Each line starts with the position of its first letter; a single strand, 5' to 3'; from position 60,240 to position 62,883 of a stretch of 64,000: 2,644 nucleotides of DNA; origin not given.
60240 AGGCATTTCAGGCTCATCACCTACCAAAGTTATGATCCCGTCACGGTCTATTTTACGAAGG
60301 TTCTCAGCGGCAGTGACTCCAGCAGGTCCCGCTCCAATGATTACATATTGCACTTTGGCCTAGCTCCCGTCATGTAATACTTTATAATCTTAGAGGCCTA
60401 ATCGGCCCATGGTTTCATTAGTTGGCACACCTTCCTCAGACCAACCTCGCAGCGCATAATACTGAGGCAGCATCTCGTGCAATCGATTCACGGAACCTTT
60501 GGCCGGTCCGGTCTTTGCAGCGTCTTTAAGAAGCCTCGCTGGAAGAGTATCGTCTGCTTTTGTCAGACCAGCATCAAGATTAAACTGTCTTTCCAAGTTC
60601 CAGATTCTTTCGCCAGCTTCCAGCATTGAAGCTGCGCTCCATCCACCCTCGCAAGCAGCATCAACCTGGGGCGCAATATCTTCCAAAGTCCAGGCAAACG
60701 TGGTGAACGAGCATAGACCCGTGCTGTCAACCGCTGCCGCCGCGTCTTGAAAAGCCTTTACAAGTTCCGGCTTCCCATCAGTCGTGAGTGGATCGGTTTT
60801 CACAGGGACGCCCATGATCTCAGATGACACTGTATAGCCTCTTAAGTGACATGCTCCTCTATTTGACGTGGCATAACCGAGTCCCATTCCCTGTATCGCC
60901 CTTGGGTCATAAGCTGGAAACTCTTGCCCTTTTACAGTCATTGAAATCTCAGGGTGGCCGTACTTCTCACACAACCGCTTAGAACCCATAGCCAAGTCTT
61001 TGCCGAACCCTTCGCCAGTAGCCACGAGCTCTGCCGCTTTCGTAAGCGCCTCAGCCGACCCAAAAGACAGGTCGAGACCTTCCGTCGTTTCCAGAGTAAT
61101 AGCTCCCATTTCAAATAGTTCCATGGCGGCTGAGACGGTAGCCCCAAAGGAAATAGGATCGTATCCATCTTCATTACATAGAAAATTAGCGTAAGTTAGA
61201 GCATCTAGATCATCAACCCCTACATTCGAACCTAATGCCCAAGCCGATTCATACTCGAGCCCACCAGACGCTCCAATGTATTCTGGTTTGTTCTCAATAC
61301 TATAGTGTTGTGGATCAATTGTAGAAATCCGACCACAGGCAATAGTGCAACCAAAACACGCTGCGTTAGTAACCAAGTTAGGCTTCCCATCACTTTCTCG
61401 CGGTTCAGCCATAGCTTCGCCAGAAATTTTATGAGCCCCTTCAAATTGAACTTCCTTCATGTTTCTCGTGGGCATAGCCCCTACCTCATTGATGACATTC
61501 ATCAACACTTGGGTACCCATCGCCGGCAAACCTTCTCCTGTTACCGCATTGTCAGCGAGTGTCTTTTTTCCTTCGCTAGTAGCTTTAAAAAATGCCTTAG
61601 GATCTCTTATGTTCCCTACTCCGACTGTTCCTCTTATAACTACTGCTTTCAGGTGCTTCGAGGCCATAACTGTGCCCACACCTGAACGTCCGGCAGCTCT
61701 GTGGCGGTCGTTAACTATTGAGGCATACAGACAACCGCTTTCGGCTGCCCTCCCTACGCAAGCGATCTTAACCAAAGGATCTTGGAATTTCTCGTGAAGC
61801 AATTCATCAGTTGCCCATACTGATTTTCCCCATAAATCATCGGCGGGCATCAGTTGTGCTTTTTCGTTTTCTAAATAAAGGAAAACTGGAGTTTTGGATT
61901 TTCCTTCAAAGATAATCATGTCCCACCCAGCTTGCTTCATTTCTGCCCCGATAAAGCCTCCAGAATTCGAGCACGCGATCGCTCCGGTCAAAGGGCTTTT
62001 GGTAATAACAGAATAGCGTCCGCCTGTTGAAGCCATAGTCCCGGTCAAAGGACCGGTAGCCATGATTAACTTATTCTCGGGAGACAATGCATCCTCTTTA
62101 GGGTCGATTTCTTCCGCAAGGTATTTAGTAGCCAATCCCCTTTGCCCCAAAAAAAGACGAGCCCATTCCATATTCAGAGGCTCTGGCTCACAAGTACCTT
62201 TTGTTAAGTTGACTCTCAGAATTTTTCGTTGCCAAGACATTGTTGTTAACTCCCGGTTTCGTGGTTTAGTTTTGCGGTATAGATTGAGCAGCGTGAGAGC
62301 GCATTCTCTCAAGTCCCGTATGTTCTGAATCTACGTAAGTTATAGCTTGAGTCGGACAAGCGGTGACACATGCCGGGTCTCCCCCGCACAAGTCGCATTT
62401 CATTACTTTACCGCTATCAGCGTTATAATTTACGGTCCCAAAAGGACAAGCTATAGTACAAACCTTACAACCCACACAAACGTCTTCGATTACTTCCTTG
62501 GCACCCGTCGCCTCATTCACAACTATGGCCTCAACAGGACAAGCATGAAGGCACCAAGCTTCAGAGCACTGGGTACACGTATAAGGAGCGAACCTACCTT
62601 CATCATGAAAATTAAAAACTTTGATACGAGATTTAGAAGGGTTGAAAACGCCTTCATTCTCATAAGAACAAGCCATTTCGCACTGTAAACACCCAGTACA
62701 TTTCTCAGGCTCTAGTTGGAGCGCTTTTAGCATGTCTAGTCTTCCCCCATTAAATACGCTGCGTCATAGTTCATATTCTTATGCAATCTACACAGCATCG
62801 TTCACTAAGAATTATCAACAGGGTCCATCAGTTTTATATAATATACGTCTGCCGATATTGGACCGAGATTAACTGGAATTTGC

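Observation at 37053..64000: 27-kb alcohol-to-acid superlocus combining PQQ, tungsten and molybdenum chemistry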

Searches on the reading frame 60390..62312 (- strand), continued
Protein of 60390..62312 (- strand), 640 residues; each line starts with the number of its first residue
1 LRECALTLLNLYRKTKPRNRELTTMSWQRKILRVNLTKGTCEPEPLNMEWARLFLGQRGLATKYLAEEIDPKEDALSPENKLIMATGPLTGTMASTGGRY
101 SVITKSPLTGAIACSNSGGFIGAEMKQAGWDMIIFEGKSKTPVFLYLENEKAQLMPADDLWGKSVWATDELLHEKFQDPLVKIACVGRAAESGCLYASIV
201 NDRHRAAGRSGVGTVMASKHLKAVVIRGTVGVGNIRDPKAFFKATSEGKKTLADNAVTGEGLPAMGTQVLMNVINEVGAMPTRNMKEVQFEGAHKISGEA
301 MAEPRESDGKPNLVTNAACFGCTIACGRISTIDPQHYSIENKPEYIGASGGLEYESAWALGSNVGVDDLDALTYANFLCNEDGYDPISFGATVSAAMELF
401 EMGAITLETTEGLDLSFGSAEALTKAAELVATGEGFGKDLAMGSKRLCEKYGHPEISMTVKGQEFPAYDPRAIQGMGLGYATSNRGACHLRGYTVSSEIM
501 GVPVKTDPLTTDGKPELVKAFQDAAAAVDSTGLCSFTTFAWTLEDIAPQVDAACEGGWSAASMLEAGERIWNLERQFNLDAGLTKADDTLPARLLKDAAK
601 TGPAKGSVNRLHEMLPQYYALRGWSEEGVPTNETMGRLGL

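Call 104: search_protein_families(library=ncbifam, proteins=[L056:3484-4929:-, L056:5035-6183:-, L056:6193-8307:-, L056:8496-9389:+, L056:13791-15902:-, L056:15912-16832:-, L056:16847-17554:-, L056:17666-18829:+, L056:18985-19959:+, L056:20452-21165:+], max_evalue=1e-8)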
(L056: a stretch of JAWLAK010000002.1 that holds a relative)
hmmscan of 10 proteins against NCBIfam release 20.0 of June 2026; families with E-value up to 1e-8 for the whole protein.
L056:3484-4929:- (481 aa): 40 families (the best 25 are shown)
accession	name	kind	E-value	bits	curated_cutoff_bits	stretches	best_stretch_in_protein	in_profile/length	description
TIGR02299.1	HpaE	equivalog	6.4e-126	420.8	638.35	1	7-475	2-475/488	5-carboxymethyl-2-hydroxymuconate semialdehyde dehydrogenase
TIGR01804.1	BADH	equivalog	3e-124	415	668.6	1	9-472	1-467/467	betaine-aldehyde dehydrogenase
NF010000.0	PRK13473.1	subfamily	4.7e-121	404.7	615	1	7-474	4-470/475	aminobutyraldehyde dehydrogenase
TIGR04284.1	aldehy_Rv0768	hypoth_equivalog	2.8e-118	395.9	775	1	8-475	3-477/480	aldehyde dehydrogenase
NF045736.1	PaDhStyDRhodo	equivalog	3.8e-118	395.1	800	1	7-474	4-475/479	phenylacetaldehyde dehydrogenase StyD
NF009725.0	PRK13252.1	equivalog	2.9e-115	385.5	593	1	4-474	5-477/488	betaine-aldehyde dehydrogenase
TIGR03216.1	OH_muco_semi_DH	equivalog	3.6e-114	382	693.25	1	9-474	4-477/481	2-hydroxymuconic semialdehyde dehydrogenase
NF045735.1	PaDhStyDPseudo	equivalog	9.2e-109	364.3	850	1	7-474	4-479/483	phenylacetaldehyde dehydrogenase StyD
TIGR01780.1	SSADH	subfamily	1e-108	364.1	646.35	1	25-472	1-448/448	succinate-semialdehyde dehydrogenase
NF007352.0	PRK09847.1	equivalog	5.3e-102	341.9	850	1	7-474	21-489/495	aldehyde dehydrogenase PuuC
NF050026.1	AcaldDHExaC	equivalog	8.2e-99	331.5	900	1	5-473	15-490/503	acetaldehyde dehydrogenase ExaC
NF052305.1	DioxValDhHalo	equivalog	8.3e-99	331.7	750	1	2-474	1-479/483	2,5-dioxovalerate dehydrogenase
NF006916.0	PRK09407.1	equivalog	1.1e-97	327.8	521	1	17-475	30-491/526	succinic semialdehyde dehydrogenase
NF007497.0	PRK10090.1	equivalog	6.1e-96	322.1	500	1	5-474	6-475/480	aldehyde dehydrogenase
NF008415.0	PRK11241.1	equivalog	1.7e-95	320.6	828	1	5-473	10-477/482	NADP-dependent succinate-semialdehyde dehydrogenase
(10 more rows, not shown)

L056:5035-6183:- (382 aa): 8 families
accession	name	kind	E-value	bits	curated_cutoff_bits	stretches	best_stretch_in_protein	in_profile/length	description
TIGR00016.1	ackA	subfamily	8.5e-139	462.8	293.4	1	1-376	4-401/405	acetate/propionate family kinase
NF009045.0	PRK12379.1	equivalog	2.8e-122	408.4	580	1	3-373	7-387/402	propionate kinase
NF009063.0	PRK12397.1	equivalog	1.7e-116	389.2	659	1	2-375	4-389/404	acetate/propionate family kinase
NF009099.0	PRK12440.1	equivalog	8.9e-100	334.4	693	1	3-374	6-392/397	acetate/propionate family kinase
NF005520.0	PRK07157.1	equivalog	3.6e-97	326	561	1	1-375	3-394/400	acetate kinase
NF005462.0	PRK07058.1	equivalog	1.9e-86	290.6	486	1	42-375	60-386/396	acetate/propionate family kinase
NF002834.0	PRK03011.1-5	subfamily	5.2e-30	104.8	222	1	156-321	149-314/357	butyrate kinase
TIGR02707.1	butyr_kinase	equivalog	6.2e-24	84.7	289.1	1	2-322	1-312/351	butyrate kinase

L056:6193-8307:- (704 aa): 9 families
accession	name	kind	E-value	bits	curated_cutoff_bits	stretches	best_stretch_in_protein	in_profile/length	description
NF004167.0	PRK05632.1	equivalog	4.6e-266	884.9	418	1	13-704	1-705/708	phosphate acetyltransferase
NF007233.1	PRK09653.1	subfamily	6.4e-122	407.1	310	1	386-702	4-319/319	phosphotransacetylase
TIGR00651.1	pta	equivalog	4.2e-121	404.1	311.2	1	398-699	1-304/304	phosphate acetyltransferase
NF009501.0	PRK12861.1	subfamily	3.3e-55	187.5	1178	1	364-703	419-761/764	NADP-dependent malic enzyme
TIGR02706.1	P_butyryltrans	equivalog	4.8e-20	71.9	410.5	1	492-701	82-293/294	phosphate butyryltransferase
NF004472.0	PRK05805.1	subfamily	2.3e-19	69.6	399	1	492-703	86-299/302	phosphate butyryltransferase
NF006045.0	PRK08190.1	subfamily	7.1e-16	58.1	282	1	493-689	246-444/467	bifunctional enoyl-CoA hydratase/phosphate acetyltransferase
NF005837.0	PRK07742.1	equivalog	3.8e-15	56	409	1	530-699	122-294/299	phosphate butyryltransferase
NF008852.0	PRK11890.1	subfamily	6.9e-14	51.6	413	1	526-701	124-302/315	phosphate acetyltransferase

L056:8496-9389:+ (297 aa): 15 families
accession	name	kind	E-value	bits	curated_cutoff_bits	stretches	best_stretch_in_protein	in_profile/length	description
TIGR01249.1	pro_imino_pep_1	equivalog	2.2e-76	257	259.75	1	7-296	10-302/307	prolyl aminopeptidase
TIGR01250.1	pro_imino_pep_2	subfamily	7e-21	75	167.65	1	6-126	6-130/288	proline iminopeptidase-family hydrolase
NF045945.1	ProImpepLactob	equivalog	1.6e-20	73.8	400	1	11-128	12-134/293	proline iminopeptidase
NF051488.1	bifunc_PcaDC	exception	3.2e-15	56.2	390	1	19-145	7-131/375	bifunctional 3-oxoadipate enol-lactonase/4-carboxymuconolactone decarboxylase PcaDC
TIGR03611.1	RutD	equivalog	3.6e-14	52.8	238.5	1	24-122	12-110/258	pyrimidine utilization protein D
TIGR02427.1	protocat_pcaD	equivalog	4e-14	52.6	255.85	0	14-138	2-125/251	3-oxoadipate enol-lactonase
NF052610.1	macro_16_ester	equivalog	1.4e-13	50.8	420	0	209-295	189-275/281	alpha/beta fold macrolide esterase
NF045632.1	hydroxlase_HsaD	equivalog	1.6e-13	50.2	400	1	10-124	20-136/290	4,5:9,10-diseco-3-hydroxy-5,9,17-trioxoandrosta-1(10),2-diene-4-oate hydrolase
NF045948.1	ProImpepThrmp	equivalog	2.1e-13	50.4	500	1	15-125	15-128/291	proline iminopeptidase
NF011457.0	PRK14875.1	equivalog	1.3e-12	47.4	307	1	10-123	118-229/372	acetoin dehydrogenase dihydrolipoyllysine-residue acetyltransferase subunit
NF053693.1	esterase_mleCBF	exception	1.9e-11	43.9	564.5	0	211-288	189-266/279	CBF family alpha/beta fold macrolide esterase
NF050089.1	i_nPHAscl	equivalog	2.9e-11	43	300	1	12-285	7-273/288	intracellular short-chain-length polyhydroxyalkanoate depolymerase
TIGR03695.1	menH_SHCHC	equivalog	2.8e-10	40.1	208.55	0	25-125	3-104/252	2-succinyl-6-hydroxy-2,4-cyclohexadiene-1-carboxylate synthase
NF053684.1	esterase_mleBCA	exception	1.6e-09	37.4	570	0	209-292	190-273/281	BCA family alpha/beta fold macrolide esterase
NF041759.1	mac_hydro_EstT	equivalog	9.1e-09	34.9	450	0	211-290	188-267/278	macrolide hydrolase EstT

L056:13791-15902:- (703 aa): 3 families
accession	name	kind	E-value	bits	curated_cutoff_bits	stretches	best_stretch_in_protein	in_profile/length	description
NF046105.1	TransRegNosR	equivalog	9.8e-132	440.5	1000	1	27-682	17-679/680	transcriptional regulator NosR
TIGR02163.1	napH_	subfamily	7.4e-15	55.2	213.05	1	483-671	60-249/255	NapH/MauN family ferredoxin-type protein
NF007013.0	PRK09477.1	equivalog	3.1e-13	49.5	234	1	484-671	84-272/286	quinol dehydrogenase ferredoxin subunit NapH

L056:15912-16832:- (306 aa): 1 family
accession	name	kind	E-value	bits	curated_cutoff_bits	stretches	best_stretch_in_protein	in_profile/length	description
TIGR01096.1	3A0103s03R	subfamily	9.4e-11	41.7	256.35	0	54-103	23-72/250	lysine/arginine/ornithine ABC transporter substrate-binding protein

L056:16847-17554:- (235 aa): 2 families
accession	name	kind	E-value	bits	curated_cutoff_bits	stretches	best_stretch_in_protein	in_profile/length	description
TIGR04494.1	c550_PedF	equivalog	2.2e-56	189.5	122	1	11-141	6-132/133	cytochrome c-550 PedF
NF011054.0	PRK14486.1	equivalog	3.5e-10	39.9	447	1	57-138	212-289/294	putative bifunctional cbb3-type cytochrome c oxidase subunit II/cytochrome c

L056:17666-18829:+ (387 aa): 1 family
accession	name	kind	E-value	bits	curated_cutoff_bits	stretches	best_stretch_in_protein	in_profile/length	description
TIGR03863.1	PQQ_ABC_bind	subfamily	1.8e-128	428.4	413.6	1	40-384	2-347/347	ABC transporter, substrate binding protein, PQQ-dependent alcohol dehydrogenase system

L056:18985-19959:+ (324 aa): 9 families
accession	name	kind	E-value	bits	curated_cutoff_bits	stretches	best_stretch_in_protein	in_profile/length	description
TIGR03866.1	PQQ_ABC_repeats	subfamily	1.4e-158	526.9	287.3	1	14-321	3-310/310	PQQ-dependent catabolism-associated beta-propeller protein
TIGR02276.1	beta_rpt_yvtn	repeat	2.1e-41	139.6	27.85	1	103-144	1-42/42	beta-propeller repeat protein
NF052340.1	hydrazine_beta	equivalog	5.4e-33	114.6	560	1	96-217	35-158/372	hydrazine synthase subunit beta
NF052460.1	L-NosZ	equivalog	3.6e-30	104.9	700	2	103-310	52-256/480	clade III lactonase-type nitrous-oxide reductase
NF052342.1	hydrazine_BC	exception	2.4e-21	75.6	1250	0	23-78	94-151/690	hydrazine synthase subunit beta-gamma fusion subunit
NF052280.1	7_blade_YncE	equivalog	4.5e-19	68.4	400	0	66-149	230-312/338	7-bladed beta-propeller protein YncE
NF048007.1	MmpL3Stblzr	equivalog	4.2e-17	62.4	600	0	21-104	60-143/366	MmpL3/TtfA transport complex stabilizer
NF038117.1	choice_anch_I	subfamily_domain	1.6e-10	40.4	300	0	116-270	75-217/458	choice-of-anchor I family protein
NF008258.1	PRK11028.1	equivalog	3e-09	36.4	370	0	173-215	171-213/330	6-phosphogluconolactonase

L056:20452-21165:+ (237 aa): 175 families (the best 25 are shown)
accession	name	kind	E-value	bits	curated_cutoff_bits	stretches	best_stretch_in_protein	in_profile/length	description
TIGR03864.1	PQQ_ABC_ATP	hypoth_equivalog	4.5e-71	239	302.25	1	5-223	3-224/236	ABC transporter, ATP-binding subunit, PQQ-dependent alcohol dehydrogenase system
TIGR01188.1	drrA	subfamily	2.3e-45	155.2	312.45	1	13-219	3-212/302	daunorubicin resistance ABC transporter, ATP-binding protein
TIGR04520.1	ECF_ATPase_1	equivalog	4.1e-40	137.9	315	1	5-217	2-222/269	energy-coupling factor transporter ATPase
TIGR04406.1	LPS_export_lptB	equivalog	8.8e-40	136.5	240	1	5-218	3-222/239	LPS export ABC transporter ATP-binding protein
NF010059.0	PRK13536.1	equivalog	1.3e-39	135.9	549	1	4-208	44-251/342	nodulation factor ABC transporter ATP-binding protein NodI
TIGR04521.1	ECF_ATPase_2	equivalog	1e-37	129.8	330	1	4-217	1-231/279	energy-coupling factor transporter ATPase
TIGR03522.1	GldA_ABC_ATP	equivalog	1.5e-37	129.7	402.6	1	4-222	3-223/301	gliding motility-associated ABC transporter ATP-binding subunit GldA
TIGR01288.1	nodI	equivalog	2.1e-37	128.8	424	1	4-209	5-214/303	nodulation factor ABC transporter ATP-binding protein NodI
NF010060.0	PRK13537.1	equivalog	5.3e-37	127.4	521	1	2-208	14-223/314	nodulation factor ABC transporter ATP-binding protein NodI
TIGR02142.1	modC_ABC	equivalog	2.3e-36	125.8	285.05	1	20-224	14-225/353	molybdenum ABC transporter ATP-binding protein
TIGR03796.1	NHLM_micro_ABC1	equivalog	9e-36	123.3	853.3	1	3-224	477-704/710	NHLP family bacteriocin export ABC transporter peptidase/permease/ATPase subunit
TIGR03740.1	galliderm_ABC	subfamily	1.1e-35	123.3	309.75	1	7-216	4-209/223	lantibiotic protection ABC transporter ATP-binding subunit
NF045513.1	HepA_fam_ABC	equivalog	1.3e-35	122.9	725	1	4-222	374-599/610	heterocyst formation ABC transporter subunit HepA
NF033858.1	ABC2_perm_RbbA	equivalog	2.1e-35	121.9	1050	1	7-218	270-484/909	ribosome-associated ATPase/putative transporter RbbA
TIGR01846.1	type_I_sec_HlyB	subfamily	3.8e-34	118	725.55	1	3-224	455-684/694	type I secretion system permease/ATPase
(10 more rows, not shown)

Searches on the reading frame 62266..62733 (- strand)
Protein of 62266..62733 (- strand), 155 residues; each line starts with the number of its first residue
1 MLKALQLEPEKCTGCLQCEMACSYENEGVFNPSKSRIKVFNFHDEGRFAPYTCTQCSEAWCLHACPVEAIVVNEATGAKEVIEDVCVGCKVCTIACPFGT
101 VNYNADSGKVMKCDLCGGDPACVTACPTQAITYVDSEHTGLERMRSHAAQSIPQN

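Call 5: search_protein_families(library=pfam, proteins=[window:62266-62733:-])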
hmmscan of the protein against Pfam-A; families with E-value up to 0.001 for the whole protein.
window:62266-62733:- (155 aa): 13 families
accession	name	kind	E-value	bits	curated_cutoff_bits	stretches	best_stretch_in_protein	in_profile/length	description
PF12838.12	Fer4_7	-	1.6e-14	54.5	27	3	52-99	1-51/52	4Fe-4S dicluster domain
PF12837.12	Fer4_6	-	8.6e-14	51.2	25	2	80-99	3-22/24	4Fe-4S binding domain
PF13247.11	Fer4_11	-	9.2e-14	51.9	26.2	1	47-134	4-98/100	4Fe-4S dicluster domain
PF13187.11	Fer4_9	-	5.3e-12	46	27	2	11-70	1-52/52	4Fe-4S dicluster domain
PF00037.32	Fer4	-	5.7e-11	42.2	21.1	2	80-99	2-21/24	4Fe-4S binding domain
PF13237.11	Fer4_10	-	9.6e-11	41.9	25.5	2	82-127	5-53/53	4Fe-4S dicluster domain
PF12800.12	Fer4_4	-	1.9e-09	37.4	24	1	84-99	2-17/17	4Fe-4S binding domain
PF12797.12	Fer4_2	-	2.8e-09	36.8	24.5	2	80-98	4-22/22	4Fe-4S binding domain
PF14697.11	Fer4_21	-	1.5e-08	35.1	35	1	52-98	7-53/59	4Fe-4S dicluster domain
PF25160.1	LdpA_Fe-S-bd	-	2.3e-08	34.1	27.6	1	59-102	7-44/49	LdpA Fe-S cluster-binding domain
PF13484.11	Fer4_16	-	2.5e-07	31.8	30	0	115-138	4-23/66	4Fe-4S double cluster binding domain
PF12798.12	Fer4_3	-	5e-05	24.2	27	0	53-69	1-15/15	4Fe-4S binding domain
PF13183.11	Fer4_8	-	0.00027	21.8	27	0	10-68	3-67/68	4Fe-4S dicluster domain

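Call 6: search_protein_families(library=ncbifam, proteins=[window:62266-62733:-])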
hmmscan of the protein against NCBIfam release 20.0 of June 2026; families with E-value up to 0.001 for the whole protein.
window:62266-62733:- (155 aa): 54 families (the best 25 are shown)
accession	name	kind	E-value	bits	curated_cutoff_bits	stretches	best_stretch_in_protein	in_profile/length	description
NF045766.1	PhenlGlyoxDHPadI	equivalog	6.4e-32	110.9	700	1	4-137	6-139/443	NADH-dependent phenylglyoxylate dehydrogenase subunit beta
NF007382.0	PRK09898.1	equivalog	1.3e-23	83.6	213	1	9-135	65-202/208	ferredoxin-like protein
NF009408.0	PRK12769.1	equivalog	1.9e-22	79.2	1003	1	8-139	8-150/659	formate-dependent uric acid utilization protein AegA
NF009451.0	PRK12809.1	equivalog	9.8e-22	77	1154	1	3-146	3-147/639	formate-dependent uric acid utilization protein YgfT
TIGR02951.1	DMSO_dmsB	equivalog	1.9e-20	73.5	214.1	1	52-135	63-152/161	DMSO/selenate family reductase complex B subunit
NF008134.0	PRK10882.1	equivalog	1.9e-18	66.7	263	1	47-141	107-213/329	hydrogenase 2 operon protein HybA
TIGR01582.1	FDH-beta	equivalog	4.2e-17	62.2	334.7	1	51-138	91-184/283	formate dehydrogenase subunit beta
NF045715.1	sulf_resp_HmcB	equivalog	1.5e-16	60.3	420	1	47-137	101-199/307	sulfate respiration complex iron-sulfur protein HmcB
TIGR03149.1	cyt_nit_nrfC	equivalog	3.7e-16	59.1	377.6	1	11-138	47-186/225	cytochrome c nitrite reductase Fe-S protein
NF007658.0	PRK10330.1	equivalog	1.3e-15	57.3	260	1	8-138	8-159/181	electron transport protein HydN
NF041715.1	arsenate_red_ArrB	equivalog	6.5e-13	48.8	450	1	8-107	8-110/233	arsenate respiratory reductase iron-sulfur subunit ArrB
NF038355.1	FDH3_beta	equivalog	7.4e-13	48.9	240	1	8-122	8-127/180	formate dehydrogenase FDH3 subunit beta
NF041782.1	mnquin_red_QrcC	equivalog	2.3e-12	47.1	400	1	8-104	6-119/239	menaquinone reductase iron-sulfur cluster-binding subunit QrcC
NF040864.1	HgcB_ferredoxin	equivalog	2.7e-12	46.4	99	2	80-132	10-62/93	mercury methylation ferredoxin HgcB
NF045797.1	DsrO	equivalog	3.9e-11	42.8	200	1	44-105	94-154/235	sulfate reduction electron transfer complex DsrMKJOP subunit DsrO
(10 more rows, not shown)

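Call 50: search_solved_structures(query=window:62266-62733:-, max_evalue=1e-10)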
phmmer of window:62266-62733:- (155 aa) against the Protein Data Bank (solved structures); distinct sequences matched with E-value up to 1e-10: 12.
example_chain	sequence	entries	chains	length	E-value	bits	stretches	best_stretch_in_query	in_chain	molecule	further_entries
8c0z_C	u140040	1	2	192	3e-75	254.8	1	1-151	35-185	Iron-sulfur cluster-binding protein potential subunit of aldehyde oxidoreductase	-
9mqx_E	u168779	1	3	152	2.3e-35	125.2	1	2-149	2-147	Fe-S-cluster-containing hydrogenase subunit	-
6x6u_B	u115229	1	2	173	1.3e-30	109.8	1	7-127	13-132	Oxidoreductase, Fe-S subunit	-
6x1o_B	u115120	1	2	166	1.3e-30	109.8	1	7-127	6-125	Oxidoreductase, Fe-S subunit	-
7z0s_B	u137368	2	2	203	4.5e-20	75.5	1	10-106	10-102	Formate hydrogenlyase subunit 2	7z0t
9sw6_G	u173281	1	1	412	1.6e-19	73.7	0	83-134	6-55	Polyferredoxin protein MvhB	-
7qv7_A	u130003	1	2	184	7.7e-19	71.5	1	7-106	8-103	Hydrogen dependent carbon dioxide reductase subunit HycB3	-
7qv7_B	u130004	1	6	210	2.1e-14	57.1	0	8-102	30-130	Hydrogen dependent carbon dioxide reductase subunit HycB4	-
6cz7_B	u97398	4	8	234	4.4e-14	56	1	6-106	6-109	4Fe-4S ferredoxin, iron-sulfur binding domain protein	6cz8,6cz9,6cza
1kqf_B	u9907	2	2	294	3e-13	53.3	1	52-134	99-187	FORMATE DEHYDROGENASE, NITRATE-INDUCIBLE, IRON-SULFUR SUBUNIT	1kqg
2vpw_B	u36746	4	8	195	1.5e-11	47.8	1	5-138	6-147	NRFC PROTEIN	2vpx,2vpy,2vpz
4ydd_B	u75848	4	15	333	1.9e-11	47.4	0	48-141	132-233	DMSO reductase family type II enzyme, iron-sulfur subunit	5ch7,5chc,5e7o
